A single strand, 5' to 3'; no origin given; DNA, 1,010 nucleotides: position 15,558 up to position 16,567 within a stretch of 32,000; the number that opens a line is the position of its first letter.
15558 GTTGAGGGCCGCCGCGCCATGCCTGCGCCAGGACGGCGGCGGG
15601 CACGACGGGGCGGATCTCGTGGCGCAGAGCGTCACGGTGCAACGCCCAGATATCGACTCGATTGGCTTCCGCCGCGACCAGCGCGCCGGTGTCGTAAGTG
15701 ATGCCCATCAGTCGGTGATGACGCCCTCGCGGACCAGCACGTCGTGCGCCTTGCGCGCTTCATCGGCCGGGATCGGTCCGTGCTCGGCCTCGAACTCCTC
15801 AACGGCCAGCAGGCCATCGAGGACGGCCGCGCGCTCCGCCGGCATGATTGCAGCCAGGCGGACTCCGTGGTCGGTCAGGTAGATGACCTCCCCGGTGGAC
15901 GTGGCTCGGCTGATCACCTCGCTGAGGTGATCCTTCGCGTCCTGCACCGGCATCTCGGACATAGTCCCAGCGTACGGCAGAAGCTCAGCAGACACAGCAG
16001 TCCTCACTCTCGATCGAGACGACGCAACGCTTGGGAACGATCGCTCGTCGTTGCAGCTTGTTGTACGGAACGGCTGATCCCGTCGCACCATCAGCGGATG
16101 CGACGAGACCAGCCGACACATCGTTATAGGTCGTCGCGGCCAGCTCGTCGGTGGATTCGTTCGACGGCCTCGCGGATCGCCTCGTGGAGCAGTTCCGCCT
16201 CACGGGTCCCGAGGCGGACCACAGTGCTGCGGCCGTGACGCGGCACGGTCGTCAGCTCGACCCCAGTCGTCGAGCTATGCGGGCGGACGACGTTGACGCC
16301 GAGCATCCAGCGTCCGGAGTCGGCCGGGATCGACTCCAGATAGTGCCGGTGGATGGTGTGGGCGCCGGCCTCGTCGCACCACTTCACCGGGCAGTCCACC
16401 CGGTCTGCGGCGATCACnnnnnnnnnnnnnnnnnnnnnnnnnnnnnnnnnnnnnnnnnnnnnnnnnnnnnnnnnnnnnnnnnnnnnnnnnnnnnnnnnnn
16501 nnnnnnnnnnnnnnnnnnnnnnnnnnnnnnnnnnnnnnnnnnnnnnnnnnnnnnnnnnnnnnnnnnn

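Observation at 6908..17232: pSAM2-type element that kept its integration/replication/regulation module but apparently swapped the conjugation module for defence genes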

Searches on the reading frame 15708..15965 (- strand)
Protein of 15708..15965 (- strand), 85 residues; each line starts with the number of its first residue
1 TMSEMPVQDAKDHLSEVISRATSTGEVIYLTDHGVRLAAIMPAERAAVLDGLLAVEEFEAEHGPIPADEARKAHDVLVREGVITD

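Call 52: search_protein_families(library=phrogs, proteins=[window:15708-15965:-], max_evalue=0.01)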
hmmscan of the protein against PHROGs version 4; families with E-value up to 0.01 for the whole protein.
window:15708-15965:- (85 aa): 2 families
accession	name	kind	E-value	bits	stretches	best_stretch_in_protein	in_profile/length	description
phrog_2268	-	moron, auxiliary metabolic gene and host takeover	0.0013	19.8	1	3-54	3-52/84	antitoxin from a toxin-antitoxin system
phrog_375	-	moron, auxiliary metabolic gene and host takeover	0.0072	17.2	0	2-61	4-65/74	Phd-like antitoxin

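Call 69: search_protein_families(library=ncbifam, proteins=[window:15708-15965:-], max_evalue=0.001)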
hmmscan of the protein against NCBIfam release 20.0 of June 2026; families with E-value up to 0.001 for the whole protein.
window:15708-15965:- (85 aa): 1 family
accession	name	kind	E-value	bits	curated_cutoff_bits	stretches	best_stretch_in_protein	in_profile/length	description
TIGR01552.1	phd_fam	subfamily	5.1e-07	28.9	20.8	1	6-44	3-40/53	type II toxin-antitoxin system prevent-host-death family antitoxin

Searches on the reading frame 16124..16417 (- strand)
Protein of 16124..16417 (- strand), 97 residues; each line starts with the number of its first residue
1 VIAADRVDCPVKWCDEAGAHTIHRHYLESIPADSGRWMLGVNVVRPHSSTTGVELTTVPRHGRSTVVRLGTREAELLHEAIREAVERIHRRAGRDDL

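Call 7: search_protein_families(library=pfam, proteins=[window:16124-16417:-], max_evalue=0.01)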
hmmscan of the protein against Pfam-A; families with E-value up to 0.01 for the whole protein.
window:16124-16417:- (97 aa): 0 families

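Call 10: search_protein_families(library=padloc, proteins=[window:16124-16417:-], max_evalue=0.01)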
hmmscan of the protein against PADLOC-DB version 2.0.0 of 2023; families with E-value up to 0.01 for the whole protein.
window:16124-16417:- (97 aa): 0 families

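Call 52: search_protein_families(library=phrogs, proteins=[window:16124-16417:-], max_evalue=0.01)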
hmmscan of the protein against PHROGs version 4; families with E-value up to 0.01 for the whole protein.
window:16124-16417:- (97 aa): 0 families

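Call 69: search_protein_families(library=ncbifam, proteins=[window:16124-16417:-], max_evalue=0.001)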
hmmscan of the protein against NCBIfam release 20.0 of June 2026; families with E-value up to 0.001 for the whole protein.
window:16124-16417:- (97 aa): 0 families
